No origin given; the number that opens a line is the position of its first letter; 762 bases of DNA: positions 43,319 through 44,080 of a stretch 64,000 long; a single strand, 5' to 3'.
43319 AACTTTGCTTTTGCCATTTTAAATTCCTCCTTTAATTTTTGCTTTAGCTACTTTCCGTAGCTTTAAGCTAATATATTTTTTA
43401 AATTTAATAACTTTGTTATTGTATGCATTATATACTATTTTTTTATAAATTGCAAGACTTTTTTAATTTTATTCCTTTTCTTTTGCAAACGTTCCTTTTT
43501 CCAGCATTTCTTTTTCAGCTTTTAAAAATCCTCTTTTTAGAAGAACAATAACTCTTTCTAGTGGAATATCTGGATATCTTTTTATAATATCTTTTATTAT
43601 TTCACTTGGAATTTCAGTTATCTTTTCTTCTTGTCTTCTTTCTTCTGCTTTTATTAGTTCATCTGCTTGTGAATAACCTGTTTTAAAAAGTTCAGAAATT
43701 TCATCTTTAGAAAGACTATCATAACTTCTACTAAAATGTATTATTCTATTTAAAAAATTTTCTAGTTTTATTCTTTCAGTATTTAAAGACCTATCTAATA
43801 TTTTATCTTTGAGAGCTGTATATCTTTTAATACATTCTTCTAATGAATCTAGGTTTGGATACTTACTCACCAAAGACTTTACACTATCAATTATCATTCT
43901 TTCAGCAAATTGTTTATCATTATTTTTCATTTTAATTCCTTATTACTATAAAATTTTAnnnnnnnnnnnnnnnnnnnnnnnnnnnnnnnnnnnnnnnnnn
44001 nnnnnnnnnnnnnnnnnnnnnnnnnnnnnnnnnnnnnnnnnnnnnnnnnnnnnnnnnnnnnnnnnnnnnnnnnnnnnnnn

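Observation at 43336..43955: Extra 153-aa ORF inserted between fusA and tuf, inside the str operon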

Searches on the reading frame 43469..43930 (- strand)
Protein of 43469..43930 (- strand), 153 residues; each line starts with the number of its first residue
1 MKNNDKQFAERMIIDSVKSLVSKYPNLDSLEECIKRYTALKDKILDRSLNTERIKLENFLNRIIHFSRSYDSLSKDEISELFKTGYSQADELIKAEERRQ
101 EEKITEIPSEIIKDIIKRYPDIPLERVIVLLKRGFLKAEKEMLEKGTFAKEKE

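Call 3: search_protein_families(library=pfam, proteins=[window:43469-43930:-], max_evalue=10)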
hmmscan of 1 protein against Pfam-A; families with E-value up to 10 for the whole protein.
window:43469-43930:- (153 aa): 4 families
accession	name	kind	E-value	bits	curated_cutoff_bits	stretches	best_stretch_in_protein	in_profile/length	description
PF16494.10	Na_Ca_ex_C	-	0.0031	18.4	25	1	90-138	56-103/137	C-terminal extension of sodium/calcium exchanger domain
PF14313.11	Soyouz_module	-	0.013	15.7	22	1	71-100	2-31/58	N-terminal region of Paramyxovirinae phosphoprotein (P)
PF18046.7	FKBP26_C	-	0.042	14.5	27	1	109-135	2-29/72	FKBP26_C-terminal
PF18497.6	RNase_3_N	-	0.16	12.4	26.8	1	11-45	14-48/95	Ribonuclease III N-terminal domain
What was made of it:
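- No WXG or secretion signal, and no WXG100 hit (call 3).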

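Call 4: search_protein_families(library=ncbifam, proteins=[window:43469-43930:-], max_evalue=10)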
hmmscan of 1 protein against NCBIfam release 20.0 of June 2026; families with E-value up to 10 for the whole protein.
window:43469-43930:- (153 aa): 1 family
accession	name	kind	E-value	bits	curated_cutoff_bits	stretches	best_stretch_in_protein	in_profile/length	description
NF002459.0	PRK01655.1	subfamily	0.45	10.5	123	1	71-130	35-96/132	transcriptional regulator Spx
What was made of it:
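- On Sigma-70 region 4 / helix-turn-helix DNA-binding domains: No HTH or sigma family is listed for orfX at E<=10 in Pfam or NCBIfam (calls 3, 4).
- No HTH or sigma family appears at E<=10 in Pfam or NCBIfam (calls 3, 4).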

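Call 5: find_homologous_proteins(query=window:43472-43930:-)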
Query window:43472-43930:- (153 aa): 4 proteins with E <= 0.001 among 69 candidates.
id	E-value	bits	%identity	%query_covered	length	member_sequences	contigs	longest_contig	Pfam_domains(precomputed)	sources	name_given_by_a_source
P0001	1.3e-88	312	100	100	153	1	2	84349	-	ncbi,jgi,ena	-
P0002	2.3e-74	266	89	100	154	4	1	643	-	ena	-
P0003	8.3e-37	144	56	93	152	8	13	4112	-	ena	-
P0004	2.4e-36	143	55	93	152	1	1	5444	-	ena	-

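Call 6: find_encoding_contigs(protein=P0004, flank=6000)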
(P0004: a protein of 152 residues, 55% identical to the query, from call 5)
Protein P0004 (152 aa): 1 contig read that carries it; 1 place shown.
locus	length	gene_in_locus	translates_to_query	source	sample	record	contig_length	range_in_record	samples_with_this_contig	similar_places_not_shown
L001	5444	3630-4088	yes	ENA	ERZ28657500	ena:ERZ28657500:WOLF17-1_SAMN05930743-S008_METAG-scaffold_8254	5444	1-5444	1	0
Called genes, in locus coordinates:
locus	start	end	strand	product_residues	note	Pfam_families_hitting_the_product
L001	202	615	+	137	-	PF00164:Ribosom_S12_S23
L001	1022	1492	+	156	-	PF00177:Ribosomal_S7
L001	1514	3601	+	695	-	PF00009:GTP_EFTU, PF03144:GTP_EFTU_D2, PF22042:EF-G_D2, PF14492:EFG_III, PF16658:RF3_C, PF03764:EFG_IV, PF00679:EFG_C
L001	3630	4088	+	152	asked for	-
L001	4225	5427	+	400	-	PF00009:GTP_EFTU, PF03144:GTP_EFTU_D2, PF03143:GTP_EFTU_D3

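Call 7: find_encoding_contigs(protein=P0003, flank=6000)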
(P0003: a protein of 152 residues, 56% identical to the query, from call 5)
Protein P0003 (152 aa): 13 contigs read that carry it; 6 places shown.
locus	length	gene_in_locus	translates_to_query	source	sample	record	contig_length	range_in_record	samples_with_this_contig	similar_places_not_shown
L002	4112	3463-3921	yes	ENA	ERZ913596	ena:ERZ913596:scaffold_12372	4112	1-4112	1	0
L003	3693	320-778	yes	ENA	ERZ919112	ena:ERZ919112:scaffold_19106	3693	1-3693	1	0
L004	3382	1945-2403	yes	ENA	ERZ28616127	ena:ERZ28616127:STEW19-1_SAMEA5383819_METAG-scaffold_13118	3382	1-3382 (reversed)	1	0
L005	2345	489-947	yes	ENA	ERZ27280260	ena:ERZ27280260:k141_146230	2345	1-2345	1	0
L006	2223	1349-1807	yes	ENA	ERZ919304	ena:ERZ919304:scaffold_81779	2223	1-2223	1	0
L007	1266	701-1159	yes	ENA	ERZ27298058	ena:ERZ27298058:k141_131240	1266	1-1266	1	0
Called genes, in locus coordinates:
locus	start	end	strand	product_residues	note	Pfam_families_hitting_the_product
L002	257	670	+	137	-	PF00164:Ribosom_S12_S23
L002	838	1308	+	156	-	PF00177:Ribosomal_S7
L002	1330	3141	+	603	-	PF00009:GTP_EFTU, PF22042:EF-G_D2, PF03144:GTP_EFTU_D2, PF14492:EFG_III, PF16658:RF3_C, PF03764:EFG_IV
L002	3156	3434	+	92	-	PF00679:EFG_C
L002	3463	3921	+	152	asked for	-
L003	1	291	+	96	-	?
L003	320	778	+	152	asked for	-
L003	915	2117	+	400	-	PF00009:GTP_EFTU, PF03144:GTP_EFTU_D2, PF03143:GTP_EFTU_D3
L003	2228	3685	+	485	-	PF00128:Alpha-amylase, PF02324:Glyco_hydro_70 (faint), PF09154:Alpha-amy_C_pro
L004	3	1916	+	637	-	?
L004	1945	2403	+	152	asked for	-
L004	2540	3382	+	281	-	?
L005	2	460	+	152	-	?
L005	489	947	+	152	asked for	-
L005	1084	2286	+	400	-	PF00009:GTP_EFTU, PF03144:GTP_EFTU_D2, PF03143:GTP_EFTU_D3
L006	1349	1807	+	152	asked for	-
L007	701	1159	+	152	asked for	-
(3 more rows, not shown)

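Call 8: find_encoding_contigs(protein=P0001, flank=3000, max_places=3)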
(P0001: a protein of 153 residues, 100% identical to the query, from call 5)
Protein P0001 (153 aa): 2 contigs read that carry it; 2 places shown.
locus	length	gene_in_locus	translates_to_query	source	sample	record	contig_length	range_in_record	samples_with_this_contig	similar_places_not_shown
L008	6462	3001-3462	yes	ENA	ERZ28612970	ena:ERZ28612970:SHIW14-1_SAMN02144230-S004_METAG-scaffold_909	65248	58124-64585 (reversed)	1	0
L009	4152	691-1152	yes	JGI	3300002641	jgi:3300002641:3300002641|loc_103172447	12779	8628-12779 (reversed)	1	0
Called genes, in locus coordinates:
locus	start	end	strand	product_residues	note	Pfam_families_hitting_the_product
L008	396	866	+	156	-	PF00177:Ribosomal_S7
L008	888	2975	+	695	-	PF00009:GTP_EFTU, PF03144:GTP_EFTU_D2, PF22042:EF-G_D2, PF14492:EFG_III, PF16658:RF3_C, PF03764:EFG_IV, PF00679:EFG_C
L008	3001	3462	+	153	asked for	-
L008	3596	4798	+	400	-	PF00009:GTP_EFTU, PF03144:GTP_EFTU_D2, PF03143:GTP_EFTU_D3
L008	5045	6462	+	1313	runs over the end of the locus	PF00082:Peptidase_S8, PF13964:Beta-prop_Calicin (weak), PF13415:Beta-prop_FBX42 (weak), PF01344:Kelch_1, PF07646:Kelch_2 (faint), PF13418:Beta-prop_TYW4 (weak), PF24681:Kelch_KLHDC2_KLHL20_DRC7, PF00041:fn3 (weak)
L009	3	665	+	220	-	?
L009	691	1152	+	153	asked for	-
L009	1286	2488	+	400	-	PF00009:GTP_EFTU, PF03144:GTP_EFTU_D2, PF03143:GTP_EFTU_D3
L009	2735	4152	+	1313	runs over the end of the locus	PF00082:Peptidase_S8, PF13964:Beta-prop_Calicin (weak), PF13415:Beta-prop_FBX42 (weak), PF01344:Kelch_1, PF07646:Kelch_2 (faint), PF13418:Beta-prop_TYW4 (weak), PF24681:Kelch_KLHDC2_KLHL20_DRC7, PF00041:fn3 (weak)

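Call 13: find_related_loci(query=A1, collection=genome_contigs, flank=6000)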
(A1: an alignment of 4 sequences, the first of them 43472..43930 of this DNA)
Query A1 (153 aa) in genome_contigs; peptide patterns used: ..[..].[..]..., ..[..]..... (x = any residue, [..] = any of these).
171 stretches matched a pattern, but none encodes a relative of the query by tblastn (E <= 1e-3).
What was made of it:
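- Tried and rejected: A GTDB genome scan with the orfX profile found nothing (call 13).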

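Call 18: predict_structure(alignment_id=A1)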
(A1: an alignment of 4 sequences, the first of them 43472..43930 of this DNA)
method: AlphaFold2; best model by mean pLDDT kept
length: 153 residues; sequences in the alignment: 4
mean_pLDDT: 78.1   pTM: 0.59
mean pLDDT of the five models: 78.1, 76.9, 69.1, 57.7, 43.3
residues with pLDDT >= 90: 40; 70-90: 65; 50-70: 40; < 50: 8
segments of 3 or more residues with pLDDT < 50: 147-153
pLDDT, mean of each block of 10 residues (from residue 1): 75 91 86 92 87 92 83 82 91 76 60 77 69 66 55 40
secondary structure, 60 per line:
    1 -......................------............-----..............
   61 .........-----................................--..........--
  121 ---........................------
elements in order: H2-23 H30-41 H47-69 H75-106 H109-118 H124-147

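Call 21: fold_search(model_id=the predicted structure, library=pdb)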
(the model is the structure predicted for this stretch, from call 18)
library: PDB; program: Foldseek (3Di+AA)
matches with E <= 10: 166; with E <= 0.001: 0
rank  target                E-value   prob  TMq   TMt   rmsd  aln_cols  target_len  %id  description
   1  5m4y_A                8.0e-01  0.15  0.23  0.20  14.9       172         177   16  Crystal structure of the Sec3/Sso2 complex at 2.20 angstrom resolution (released 2017-02-08)
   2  6f03_A                9.9e-01  0.07  0.16  0.16  13.9       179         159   14  The crystal structure of secreted antigen BPSL2520 (released 2018-12-05)
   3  6tz4_02               1.1e+00  0.18  0.22  0.20  25.2       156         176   12  CryoEM reconstruction of membrane-bound ESCRT-III filament composed of CHMP1B+IST1 (right-handed) (released 2020-04-08)
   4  5m4y_C                1.2e+00  0.13  0.22  0.19  14.7       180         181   12  Crystal structure of the Sec3/Sso2 complex at 2.20 angstrom resolution (released 2017-02-08)
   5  2w6g_G                1.5e+00  0.12  0.23  0.25  18.6       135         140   14  Low resolution structures of bovine mitochondrial F1-ATPase during controlled dehydration: Hydration State 3. (released 2009-10-27)
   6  5wp3_B                1.6e+00  0.35  0.29  0.41   9.3       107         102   14  Crystal Structure of EED in complex with EB22 (released 2017-09-13)
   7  7z3q_A                1.7e+00  0.20  0.23  0.34  12.2        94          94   15  Crystal structure of the human leptin:LepR-CRH2 encounter complex to 3.6 A resolution. (released 2023-03-22)
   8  8eja_B                1.9e+00  0.20  0.27  0.35  11.1       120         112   18  Computational design of potent and selective inhibitors of Bak and Bax (released 2024-03-20)
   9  1fio                  1.9e+00  0.12  0.23  0.19  15.9       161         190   12  CRYSTAL STRUCTURE OF YEAST T-SNARE PROTEIN SSO1 (released 2000-10-11)
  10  6f03_B                1.9e+00  0.06  0.16  0.15  17.8       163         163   13  The crystal structure of secreted antigen BPSL2520 (released 2018-12-05)
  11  6ikn_B                2.0e+00  0.07  0.19  0.10  27.4       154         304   18  Crystal structure of the GAS7 F-BAR domain (released 2019-10-16)
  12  9puo_F                2.1e+00  0.20  0.27  0.34  10.4       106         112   11  Neutralizing monoclonal antibody Fab fragment bound to leptin (released 2025-11-05)
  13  6ybg_B                2.3e+00  0.08  0.19  0.20  14.5       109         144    9  Structure of Mcl-1 in complex with compound 2g (released 2020-11-18)
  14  4fqg_B                2.3e+00  0.08  0.22  0.18  19.6       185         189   14  Crystal structure of the TCERG1 FF4-6 tandem repeat domain (released 2013-02-27)
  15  1key_A                2.3e+00  0.06  0.18  0.15  19.2       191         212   12  Crystal Structure of Mouse Testis/Brain RNA-binding Protein (TB-RBP) (released 2002-07-03)
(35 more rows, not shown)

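Call 22: search_protein_representatives(alignment_id=A1)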
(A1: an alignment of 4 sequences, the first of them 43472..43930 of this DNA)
Query: 4 sequences, 153 profile positions. Proteins with E-value up to 0.001 (for the whole library): 7; up to 1e-10: 2; up to 1e-30: 1. The best 7 are listed.
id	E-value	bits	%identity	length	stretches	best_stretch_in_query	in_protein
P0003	8.1e-81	285.4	-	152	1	1-153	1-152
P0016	2.8e-26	108.3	-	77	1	83-153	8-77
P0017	3.1e-06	43.3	-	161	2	2-45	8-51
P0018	3.5e-05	39.8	-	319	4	15-39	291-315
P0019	3.6e-05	39.8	-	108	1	6-106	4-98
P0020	1.1e-04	38.2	-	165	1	57-145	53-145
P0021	2.3e-04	37.2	-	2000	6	48-115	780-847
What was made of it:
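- An exhaustive profile search of 1.84 billion representatives added only P0016, P0017, P0019, P0020 and two marginal hits (call 22).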

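Call 24: find_encoding_contigs(protein=P0020, flank=5000)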
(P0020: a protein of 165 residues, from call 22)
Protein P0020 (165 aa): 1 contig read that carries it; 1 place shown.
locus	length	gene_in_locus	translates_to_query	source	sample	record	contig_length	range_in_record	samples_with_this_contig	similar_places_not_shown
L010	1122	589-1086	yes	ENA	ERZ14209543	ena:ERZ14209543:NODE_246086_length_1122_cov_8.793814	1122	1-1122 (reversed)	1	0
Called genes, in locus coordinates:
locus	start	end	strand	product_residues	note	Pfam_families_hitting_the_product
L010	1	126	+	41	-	?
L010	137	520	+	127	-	-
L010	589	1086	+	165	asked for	-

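Call 25: find_encoding_contigs(protein=P0019, flank=5000)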
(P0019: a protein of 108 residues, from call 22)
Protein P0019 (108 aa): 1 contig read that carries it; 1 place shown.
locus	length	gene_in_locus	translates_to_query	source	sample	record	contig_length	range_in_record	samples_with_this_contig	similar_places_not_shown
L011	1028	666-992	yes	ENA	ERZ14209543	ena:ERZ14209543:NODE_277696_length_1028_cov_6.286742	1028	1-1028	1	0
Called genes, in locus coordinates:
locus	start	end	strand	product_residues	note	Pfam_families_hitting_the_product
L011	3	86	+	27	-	?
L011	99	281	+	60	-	-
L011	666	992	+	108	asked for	-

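Call 33: search_protein_families(library=pfam, proteins=[P0017, P0018, P0019, P0020, L010:137-517:+, L011:99-278:+], max_evalue=1)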
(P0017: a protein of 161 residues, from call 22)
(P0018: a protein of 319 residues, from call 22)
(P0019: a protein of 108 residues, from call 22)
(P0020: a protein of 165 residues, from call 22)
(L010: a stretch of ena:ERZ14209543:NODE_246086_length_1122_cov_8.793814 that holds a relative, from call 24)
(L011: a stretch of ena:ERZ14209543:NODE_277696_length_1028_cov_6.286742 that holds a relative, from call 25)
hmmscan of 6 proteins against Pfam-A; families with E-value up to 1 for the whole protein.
P0017 (161 aa): 5 families
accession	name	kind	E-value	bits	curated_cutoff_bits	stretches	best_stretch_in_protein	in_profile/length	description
PF09728.14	Taxilin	-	0.012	15.3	30.3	1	33-111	3-82/302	Myosin-like coiled-coil protein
PF17173.10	DUF5129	-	0.013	15.1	27.3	1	31-104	191-261/337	Domain of unknown function (DUF5129)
PF10963.14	Phage_TAC_10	-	0.014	16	25.7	1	81-115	16-50/82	Phage tail assembly chaperone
PF18160.6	SLATT_5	-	0.032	14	29.5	1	43-94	85-139/192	SMODS and SLOG-associating 2TM effector domain family 5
PF01956.21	EMC3_TMCO1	-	0.33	11.2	27.1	1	17-93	23-88/169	Integral membrane protein EMC3/TMCO1-like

P0018 (319 aa): 42 families (the best 25 are shown)
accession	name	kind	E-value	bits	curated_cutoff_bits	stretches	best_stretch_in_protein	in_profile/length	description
PF13384.12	HTH_23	-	1.4e-08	34.8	24.6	1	277-300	18-41/50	Homeodomain-like domain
PF11976.14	Rad60-SLD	-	1.1e-07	32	23.8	2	76-110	21-55/72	Ubiquitin-2 like Rad60 SUMO-like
PF03683.19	UPF0175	-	2.9e-07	30.5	27.9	1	272-300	29-57/75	Uncharacterised protein family (UPF0175)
PF01381.28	HTH_3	-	1e-06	29.1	23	1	277-314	10-49/55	Helix-turn-helix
PF13542.12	HTH_Tnp_ISL3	-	1.3e-06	28.2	27.4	1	278-300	28-50/51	Helix-turn-helix domain of transposase family ISL3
PF13518.12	HTH_28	-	2.3e-06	28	25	1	278-300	14-36/52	Helix-turn-helix domain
PF12728.13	HTH_17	-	3.8e-06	27.5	27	0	164-186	3-25/51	Helix-turn-helix domain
PF04545.22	Sigma70_r4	-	6.1e-06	26.1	24.1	1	278-299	22-43/50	Sigma-70, region 4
PF17340.7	DUF5370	-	2.2e-05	24.6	25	0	70-88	42-60/63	Family of unknown function (DUF5370)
PF18024.7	HTH_50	-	0.00012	22.1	27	0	281-300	28-47/50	Helix-turn-helix domain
PF05225.22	HTH_psq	-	0.00064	19.8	20.4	0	274-298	15-38/45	helix-turn-helix, Psq domain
PF02954.25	HTH_8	-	0.0009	19.4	22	0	279-300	21-42/42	Bacterial regulatory protein, Fis family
PF00376.29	MerR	-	0.0012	19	28.2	0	219-236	1-18/38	MerR family regulatory protein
PF02536.19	mTERF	-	0.0012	18.3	23.1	0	78-192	105-211/314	mTERF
PF13560.12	HTH_31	-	0.0016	19.2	27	1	278-298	16-36/64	Helix-turn-helix domain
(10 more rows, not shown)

P0019 (108 aa): 1 family
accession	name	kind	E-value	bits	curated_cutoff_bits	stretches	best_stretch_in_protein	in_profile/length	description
PF14182.11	YgaB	-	0.052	14.4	27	1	27-64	22-59/77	YgaB-like protein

P0020 (165 aa): 4 families
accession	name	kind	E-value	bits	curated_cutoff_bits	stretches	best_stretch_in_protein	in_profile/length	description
PF17770.6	RNase_J_C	-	0.019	16.4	23.8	1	62-124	34-97/102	Ribonuclease J C-terminal domain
PF22378.1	Tas3-like_N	-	0.022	15.4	26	1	62-103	18-56/73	Tas3-like, N-terminal domain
PF24990.1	PAS_13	-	0.19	12.5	27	1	37-114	47-132/143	ERT1/acuK family PAS domain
PF09675.16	Chlamy_scaf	-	0.29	11.7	25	1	4-97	19-109/134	Chlamydia-phage Chp2 scaffold (Chlamy_scaf)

L010:137-517:+ (127 aa): 11 families
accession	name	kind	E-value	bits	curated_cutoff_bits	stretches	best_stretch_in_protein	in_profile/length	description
PF11176.13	Tma16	-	0.046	14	22.7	1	63-119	26-81/146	Translation machinery-associated protein 16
PF25153.1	TPR_AP5Z1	-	0.078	12.8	27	1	43-107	114-180/279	AP-5 complex subunit zeta-1, TPR repeats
PF24905.1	TTC3_9th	-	0.088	13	27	0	78-117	19-58/60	TTC3, helical domain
PF18593.6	CdiI_2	-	0.15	13.3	26.7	1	76-112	36-72/91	CdiI immunity protein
PF01397.27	Terpene_synth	-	0.19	11.9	37.6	1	43-118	28-89/188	Terpene synthase, N-terminal domain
PF23025.1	YbjQ_2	-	0.32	11.8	29.1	1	53-104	23-77/103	C2 domain-containing protein 5, YbjQ-like domain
PF11829.13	DUF3349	-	0.33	12.2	28.3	1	89-114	28-53/94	Protein of unknown function (DUF3349)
PF03750.18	Csm2_III-A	-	0.35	12.1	24.8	1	55-116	32-93/115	Csm2 Type III-A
PF00203.26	Ribosomal_S19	-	0.41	10.9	27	1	21-52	17-43/81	Ribosomal protein S19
PF01008.23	IF-2B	-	0.78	9.3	22.4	1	14-110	16-106/280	Initiation factor 2 subunit family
PF16003.10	DUF4776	-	0.92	8.9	27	0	28-120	116-193/503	Domain of unknown function (DUF4776)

L011:99-278:+ (60 aa): 0 families
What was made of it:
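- P0018 itself hits HTH_23, HTH_3 and Sigma70_r4 (call 33).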

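Call 41: fold_search(model_id=the predicted structure, library=viral)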
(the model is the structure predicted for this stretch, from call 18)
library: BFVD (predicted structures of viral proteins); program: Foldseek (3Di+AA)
matches with E <= 10: 304; with E <= 0.001: 0
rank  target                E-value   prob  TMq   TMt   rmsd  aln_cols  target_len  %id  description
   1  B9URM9                3.6e-01  0.20  0.20  0.14  13.3       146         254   11  Gag polyprotein (Fragment) [Caprine arthritis encephalitis virus]
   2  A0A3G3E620            4.0e-01  0.30  0.24  0.09  24.7       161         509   15  DiNV CH01M ORF4-like protein [Mauternbach virus]
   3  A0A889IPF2            5.0e-01  0.15  0.22  0.13  14.3       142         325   16  (no name in the UniProt tables at hand)
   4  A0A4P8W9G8            7.8e-01  0.18  0.26  0.13  20.3       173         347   12  (no name in the UniProt tables at hand)
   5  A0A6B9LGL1            8.7e-01  0.08  0.18  0.15  16.3       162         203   13  Uncharacterized protein [Flavobacterium phage vB_FspS_stinky9-1]
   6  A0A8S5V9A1            9.2e-01  0.15  0.18  0.13  11.7       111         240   17  Putative HNHc nuclease [Siphoviridae sp. ct6rT12]
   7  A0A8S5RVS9            9.7e-01  0.23  0.27  0.16  16.5       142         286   13  Uncharacterized protein [Siphoviridae sp. ctHip2]
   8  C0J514                9.7e-01  0.20  0.22  0.23  12.4        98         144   17  Gag polyprotein (Fragment) [Small ruminant lentivirus]
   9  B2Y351                9.7e-01  0.16  0.20  0.26  12.5        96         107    9  Truncated gag protein (Fragment) [Small ruminant lentivirus]
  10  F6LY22                1.1e+00  0.18  0.22  0.10  11.9       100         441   13  Gag protein [Caprine arthritis encephalitis virus]
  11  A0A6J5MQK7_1          1.1e+00  0.13  0.26  0.06  16.9       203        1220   12  Phage tail tape measure protein [uncultured Caudovirales phage]
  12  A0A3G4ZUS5            1.3e+00  0.20  0.21  0.09  22.4       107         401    8  Uncharacterized protein [Edafosvirus sp.]
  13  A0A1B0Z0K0            1.3e+00  0.08  0.15  0.21  13.9        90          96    6  (no name in the UniProt tables at hand)
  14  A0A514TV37            1.4e+00  0.10  0.23  0.17  17.0       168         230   12  Uncharacterized protein [Aeromonas phage PS1]
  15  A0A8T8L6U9            1.4e+00  0.09  0.19  0.20  14.8       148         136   17  (no name in the UniProt tables at hand)
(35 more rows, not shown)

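Call 43: find_homologous_proteins(query=A2, max_evalue=0.01)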
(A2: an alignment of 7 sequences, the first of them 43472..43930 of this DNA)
Query A2 (7 sequences) (153 aa, profile of the alignment): 7 proteins with E <= 0.01 among 2356 candidates.
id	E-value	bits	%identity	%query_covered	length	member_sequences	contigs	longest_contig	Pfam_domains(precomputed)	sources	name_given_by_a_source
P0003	2.0e-66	241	56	93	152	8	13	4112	-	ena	-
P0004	2.2e-66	241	55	93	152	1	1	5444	-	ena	-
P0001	6.8e-64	232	100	100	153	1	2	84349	-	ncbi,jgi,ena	-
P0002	5.0e-63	230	89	100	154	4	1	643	-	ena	-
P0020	1.4e-44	170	30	91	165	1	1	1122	-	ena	-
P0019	6.2e-30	122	30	68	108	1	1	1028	-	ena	-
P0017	1.2e-29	121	40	27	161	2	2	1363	-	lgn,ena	-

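Call 44: find_encoding_contigs(protein=P0017, flank=5000)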
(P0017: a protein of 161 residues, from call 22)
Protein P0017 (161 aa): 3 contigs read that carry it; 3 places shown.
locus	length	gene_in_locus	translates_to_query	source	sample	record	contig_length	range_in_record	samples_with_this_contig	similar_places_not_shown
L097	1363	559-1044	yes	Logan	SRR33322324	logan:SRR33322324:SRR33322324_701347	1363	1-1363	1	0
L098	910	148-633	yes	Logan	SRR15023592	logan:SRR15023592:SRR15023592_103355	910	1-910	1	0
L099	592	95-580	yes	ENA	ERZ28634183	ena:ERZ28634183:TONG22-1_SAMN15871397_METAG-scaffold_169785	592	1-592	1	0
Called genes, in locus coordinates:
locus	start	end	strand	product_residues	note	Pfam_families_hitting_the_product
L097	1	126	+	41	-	?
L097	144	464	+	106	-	-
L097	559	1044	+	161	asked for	-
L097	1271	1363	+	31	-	?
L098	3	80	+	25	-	?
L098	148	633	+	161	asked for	-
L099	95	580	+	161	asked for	-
